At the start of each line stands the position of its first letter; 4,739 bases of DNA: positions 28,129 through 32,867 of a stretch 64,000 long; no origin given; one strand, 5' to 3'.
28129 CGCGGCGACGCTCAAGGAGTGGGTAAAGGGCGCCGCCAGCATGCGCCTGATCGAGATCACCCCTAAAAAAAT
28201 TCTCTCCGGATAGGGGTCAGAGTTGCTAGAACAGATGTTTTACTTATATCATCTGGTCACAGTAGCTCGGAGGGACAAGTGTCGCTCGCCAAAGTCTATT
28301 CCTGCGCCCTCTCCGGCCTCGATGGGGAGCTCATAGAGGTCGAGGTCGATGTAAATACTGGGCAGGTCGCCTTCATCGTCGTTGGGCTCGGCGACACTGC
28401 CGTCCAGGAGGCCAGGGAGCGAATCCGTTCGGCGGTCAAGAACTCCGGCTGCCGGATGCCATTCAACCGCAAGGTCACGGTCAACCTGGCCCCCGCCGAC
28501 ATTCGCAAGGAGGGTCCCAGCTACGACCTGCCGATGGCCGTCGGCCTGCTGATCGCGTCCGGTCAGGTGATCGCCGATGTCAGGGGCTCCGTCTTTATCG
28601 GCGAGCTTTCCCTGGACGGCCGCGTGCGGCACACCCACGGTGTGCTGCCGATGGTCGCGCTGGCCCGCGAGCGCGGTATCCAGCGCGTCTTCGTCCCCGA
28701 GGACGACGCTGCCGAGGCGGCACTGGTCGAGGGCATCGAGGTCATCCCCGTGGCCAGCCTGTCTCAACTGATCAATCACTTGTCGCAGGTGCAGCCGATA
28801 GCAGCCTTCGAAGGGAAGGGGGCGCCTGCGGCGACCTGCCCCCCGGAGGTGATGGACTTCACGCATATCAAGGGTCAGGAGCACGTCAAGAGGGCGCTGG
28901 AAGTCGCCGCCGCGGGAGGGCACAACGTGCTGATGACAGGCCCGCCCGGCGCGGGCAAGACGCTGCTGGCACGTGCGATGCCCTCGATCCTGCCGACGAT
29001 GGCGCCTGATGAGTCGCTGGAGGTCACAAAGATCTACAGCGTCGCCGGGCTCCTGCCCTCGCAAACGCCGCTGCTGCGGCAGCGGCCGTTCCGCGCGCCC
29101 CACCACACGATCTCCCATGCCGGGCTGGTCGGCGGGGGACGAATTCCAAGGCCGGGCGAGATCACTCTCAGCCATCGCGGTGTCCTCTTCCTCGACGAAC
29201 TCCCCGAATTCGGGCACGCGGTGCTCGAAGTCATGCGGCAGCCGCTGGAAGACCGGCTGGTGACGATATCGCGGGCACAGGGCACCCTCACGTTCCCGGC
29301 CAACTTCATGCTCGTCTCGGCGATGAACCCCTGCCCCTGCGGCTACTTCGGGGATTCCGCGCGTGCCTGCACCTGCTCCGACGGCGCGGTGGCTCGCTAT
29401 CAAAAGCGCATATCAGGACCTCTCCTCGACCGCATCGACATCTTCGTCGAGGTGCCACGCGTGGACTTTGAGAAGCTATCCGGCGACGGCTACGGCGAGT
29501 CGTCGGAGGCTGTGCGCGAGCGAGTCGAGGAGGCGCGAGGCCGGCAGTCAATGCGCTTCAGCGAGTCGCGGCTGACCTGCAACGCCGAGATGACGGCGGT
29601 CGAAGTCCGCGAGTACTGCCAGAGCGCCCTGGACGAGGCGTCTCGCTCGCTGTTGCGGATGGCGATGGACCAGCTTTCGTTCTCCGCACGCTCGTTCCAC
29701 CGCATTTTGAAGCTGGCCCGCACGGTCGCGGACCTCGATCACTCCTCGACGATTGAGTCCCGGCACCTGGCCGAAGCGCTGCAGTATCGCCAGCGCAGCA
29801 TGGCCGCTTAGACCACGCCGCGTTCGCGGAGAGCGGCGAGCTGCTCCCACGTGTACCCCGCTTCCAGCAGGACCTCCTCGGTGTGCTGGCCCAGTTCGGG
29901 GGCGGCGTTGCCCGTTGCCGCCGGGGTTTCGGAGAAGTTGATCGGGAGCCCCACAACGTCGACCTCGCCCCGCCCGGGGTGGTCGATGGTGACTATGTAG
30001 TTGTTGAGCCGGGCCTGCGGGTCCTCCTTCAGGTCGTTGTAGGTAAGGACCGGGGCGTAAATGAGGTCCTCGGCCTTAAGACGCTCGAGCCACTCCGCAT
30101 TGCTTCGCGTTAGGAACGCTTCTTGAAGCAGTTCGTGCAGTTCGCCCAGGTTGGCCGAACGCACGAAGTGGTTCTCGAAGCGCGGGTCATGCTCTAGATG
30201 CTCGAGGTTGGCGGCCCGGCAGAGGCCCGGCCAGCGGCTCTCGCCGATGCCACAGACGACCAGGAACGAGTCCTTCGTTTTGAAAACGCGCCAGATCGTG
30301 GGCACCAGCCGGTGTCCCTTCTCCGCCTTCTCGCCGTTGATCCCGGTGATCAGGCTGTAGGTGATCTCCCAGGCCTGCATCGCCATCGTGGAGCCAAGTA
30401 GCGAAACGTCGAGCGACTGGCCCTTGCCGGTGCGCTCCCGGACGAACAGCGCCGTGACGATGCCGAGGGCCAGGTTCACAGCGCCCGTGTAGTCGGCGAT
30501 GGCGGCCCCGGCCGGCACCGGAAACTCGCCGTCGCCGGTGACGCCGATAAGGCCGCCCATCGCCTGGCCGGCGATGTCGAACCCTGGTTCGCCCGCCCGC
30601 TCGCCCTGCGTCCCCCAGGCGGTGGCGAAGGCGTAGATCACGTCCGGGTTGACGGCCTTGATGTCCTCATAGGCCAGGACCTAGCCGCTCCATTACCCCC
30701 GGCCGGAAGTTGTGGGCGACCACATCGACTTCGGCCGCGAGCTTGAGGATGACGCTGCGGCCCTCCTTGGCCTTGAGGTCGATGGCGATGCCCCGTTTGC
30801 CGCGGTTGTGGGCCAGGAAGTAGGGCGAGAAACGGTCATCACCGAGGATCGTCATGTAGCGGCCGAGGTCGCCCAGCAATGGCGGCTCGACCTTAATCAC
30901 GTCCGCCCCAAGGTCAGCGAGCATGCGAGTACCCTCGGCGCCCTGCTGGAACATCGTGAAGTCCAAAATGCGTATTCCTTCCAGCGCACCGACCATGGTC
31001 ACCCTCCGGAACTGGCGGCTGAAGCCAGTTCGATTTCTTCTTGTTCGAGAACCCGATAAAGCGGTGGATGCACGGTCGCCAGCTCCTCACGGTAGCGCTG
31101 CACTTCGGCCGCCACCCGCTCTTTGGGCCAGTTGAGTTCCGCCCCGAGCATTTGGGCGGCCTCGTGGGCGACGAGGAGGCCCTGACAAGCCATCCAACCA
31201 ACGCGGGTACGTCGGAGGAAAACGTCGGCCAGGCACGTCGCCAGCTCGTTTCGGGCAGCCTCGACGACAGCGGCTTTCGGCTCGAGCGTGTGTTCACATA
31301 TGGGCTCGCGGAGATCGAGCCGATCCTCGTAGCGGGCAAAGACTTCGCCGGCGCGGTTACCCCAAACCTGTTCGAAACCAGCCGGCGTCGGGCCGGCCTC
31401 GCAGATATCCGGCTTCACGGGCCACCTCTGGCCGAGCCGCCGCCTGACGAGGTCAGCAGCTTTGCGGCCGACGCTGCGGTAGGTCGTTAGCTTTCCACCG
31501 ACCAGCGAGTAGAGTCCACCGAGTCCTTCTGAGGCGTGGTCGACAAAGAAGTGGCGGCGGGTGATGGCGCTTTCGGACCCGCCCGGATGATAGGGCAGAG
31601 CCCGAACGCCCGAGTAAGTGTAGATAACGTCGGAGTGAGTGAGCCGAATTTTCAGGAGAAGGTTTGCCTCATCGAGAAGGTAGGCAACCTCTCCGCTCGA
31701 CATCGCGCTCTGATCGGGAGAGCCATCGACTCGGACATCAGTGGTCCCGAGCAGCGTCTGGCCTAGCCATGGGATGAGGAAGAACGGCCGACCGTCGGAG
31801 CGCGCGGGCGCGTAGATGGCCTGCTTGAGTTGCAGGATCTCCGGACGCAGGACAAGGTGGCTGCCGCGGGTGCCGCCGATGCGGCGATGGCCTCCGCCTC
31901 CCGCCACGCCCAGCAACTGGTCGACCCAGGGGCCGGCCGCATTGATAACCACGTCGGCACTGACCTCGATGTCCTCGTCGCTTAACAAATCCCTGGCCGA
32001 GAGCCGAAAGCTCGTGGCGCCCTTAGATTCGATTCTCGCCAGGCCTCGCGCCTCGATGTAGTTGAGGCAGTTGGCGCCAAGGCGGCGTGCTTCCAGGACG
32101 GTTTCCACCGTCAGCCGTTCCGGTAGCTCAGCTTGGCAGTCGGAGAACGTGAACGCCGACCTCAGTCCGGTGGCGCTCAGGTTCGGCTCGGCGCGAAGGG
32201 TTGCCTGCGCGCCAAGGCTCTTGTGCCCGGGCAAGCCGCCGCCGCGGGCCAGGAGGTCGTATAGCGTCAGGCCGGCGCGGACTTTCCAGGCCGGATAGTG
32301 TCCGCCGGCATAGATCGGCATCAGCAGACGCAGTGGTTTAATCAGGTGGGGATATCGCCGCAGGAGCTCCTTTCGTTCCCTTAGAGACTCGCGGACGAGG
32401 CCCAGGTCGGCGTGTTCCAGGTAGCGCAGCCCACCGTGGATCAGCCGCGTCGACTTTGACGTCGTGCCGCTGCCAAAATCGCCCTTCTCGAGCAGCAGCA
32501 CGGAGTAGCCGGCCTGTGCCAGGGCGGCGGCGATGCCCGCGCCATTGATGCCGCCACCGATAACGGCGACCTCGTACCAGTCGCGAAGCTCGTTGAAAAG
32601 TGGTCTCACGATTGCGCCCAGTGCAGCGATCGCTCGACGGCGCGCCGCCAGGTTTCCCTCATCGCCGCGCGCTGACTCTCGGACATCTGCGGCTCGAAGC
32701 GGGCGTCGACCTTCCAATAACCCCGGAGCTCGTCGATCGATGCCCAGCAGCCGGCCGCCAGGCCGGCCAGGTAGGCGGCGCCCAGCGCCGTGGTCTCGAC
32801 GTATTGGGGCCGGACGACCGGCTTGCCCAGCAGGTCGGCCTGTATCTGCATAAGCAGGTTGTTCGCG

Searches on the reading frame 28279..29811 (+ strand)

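Call 18: search_protein_families(library=pfam, proteins=[window:28279-29811:+], max_evalue=0.00001)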
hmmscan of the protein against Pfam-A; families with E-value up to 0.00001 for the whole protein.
window:28279-29811:+ (510 aa): 5 families
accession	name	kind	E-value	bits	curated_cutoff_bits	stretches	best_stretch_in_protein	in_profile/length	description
PF01078.27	Mg_chelatase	-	7.8e-94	313.3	20.3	1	193-399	1-206/207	Magnesium chelatase, subunit ChlI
PF13541.12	ChlI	-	1e-41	142.1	27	1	21-142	1-120/121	Subunit ChlI of Mg-chelatase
PF13335.12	Mg_chelatase_C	-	1.7e-29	102.7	26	1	406-504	1-94/94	Magnesium chelatase, subunit ChlI C-terminal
PF05362.19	Lon_C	-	3.2e-08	33.8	21.1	1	10-167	34-201/205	Lon protease (S16) C-terminal proteolytic domain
PF07728.20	AAA_5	-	2e-07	31.5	22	1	216-353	1-125/139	AAA domain (dynein-related subfamily)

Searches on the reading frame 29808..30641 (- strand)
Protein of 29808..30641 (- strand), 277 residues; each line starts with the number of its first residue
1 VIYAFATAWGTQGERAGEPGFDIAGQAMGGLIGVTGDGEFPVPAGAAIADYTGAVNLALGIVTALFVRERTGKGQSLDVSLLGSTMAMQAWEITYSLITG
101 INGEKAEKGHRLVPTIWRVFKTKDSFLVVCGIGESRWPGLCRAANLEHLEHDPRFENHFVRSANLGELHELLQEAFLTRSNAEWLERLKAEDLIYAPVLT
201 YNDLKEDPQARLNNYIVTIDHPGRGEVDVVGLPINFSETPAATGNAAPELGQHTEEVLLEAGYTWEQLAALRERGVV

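Call 18: search_protein_families(library=pfam, proteins=[window:29808-30641:-], max_evalue=0.00001)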
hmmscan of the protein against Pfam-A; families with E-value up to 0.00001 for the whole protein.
window:29808-30641:- (277 aa): 1 family
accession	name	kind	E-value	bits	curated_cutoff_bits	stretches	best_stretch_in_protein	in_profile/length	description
PF02515.22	CoA_transf_3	-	1.8e-61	208.7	23.3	1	2-254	115-366/366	CoA-transferase family III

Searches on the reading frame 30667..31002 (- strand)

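Call 18: search_protein_families(library=pfam, proteins=[window:30667-31002:-], max_evalue=0.00001)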
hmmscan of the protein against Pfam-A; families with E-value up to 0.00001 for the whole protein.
window:30667-31002:- (111 aa): 1 family
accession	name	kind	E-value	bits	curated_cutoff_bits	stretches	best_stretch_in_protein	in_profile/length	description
PF02515.22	CoA_transf_3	-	1.3e-35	123.7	23.3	1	7-108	1-101/366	CoA-transferase family III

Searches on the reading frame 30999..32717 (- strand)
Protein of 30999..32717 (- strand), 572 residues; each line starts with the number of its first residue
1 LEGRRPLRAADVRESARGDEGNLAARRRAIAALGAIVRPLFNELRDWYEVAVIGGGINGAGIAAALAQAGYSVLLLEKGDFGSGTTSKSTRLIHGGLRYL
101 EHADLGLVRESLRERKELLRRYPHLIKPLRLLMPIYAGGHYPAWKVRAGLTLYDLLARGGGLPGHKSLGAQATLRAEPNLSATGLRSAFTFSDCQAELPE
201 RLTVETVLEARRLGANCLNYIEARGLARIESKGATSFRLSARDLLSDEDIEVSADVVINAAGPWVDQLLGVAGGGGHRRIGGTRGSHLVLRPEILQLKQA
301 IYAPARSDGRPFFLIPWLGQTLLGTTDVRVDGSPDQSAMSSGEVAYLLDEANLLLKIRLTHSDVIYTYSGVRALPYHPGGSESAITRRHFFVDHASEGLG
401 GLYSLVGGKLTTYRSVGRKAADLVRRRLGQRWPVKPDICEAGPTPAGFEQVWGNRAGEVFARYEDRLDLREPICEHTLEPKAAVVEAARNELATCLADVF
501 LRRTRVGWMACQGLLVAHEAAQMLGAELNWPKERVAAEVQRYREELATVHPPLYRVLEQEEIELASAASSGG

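Call 18: search_protein_families(library=pfam, proteins=[window:30999-32717:-], max_evalue=0.00001)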
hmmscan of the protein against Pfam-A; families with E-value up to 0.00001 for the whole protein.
window:30999-32717:- (572 aa): 3 families
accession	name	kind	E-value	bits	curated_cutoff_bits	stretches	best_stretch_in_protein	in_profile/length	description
PF01266.30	DAO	-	1.7e-52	179.6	27.9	1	50-414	2-353/353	FAD dependent oxidoreductase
PF16901.10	DAO_C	-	6.6e-11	42.6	31.4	1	451-534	39-125/126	C-terminal domain of alpha-glycerophosphate oxidase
PF13450.12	NAD_binding_8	-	8.9e-07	29.5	21.9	1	52-94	1-41/68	NAD(P)-binding Rossmann-like domain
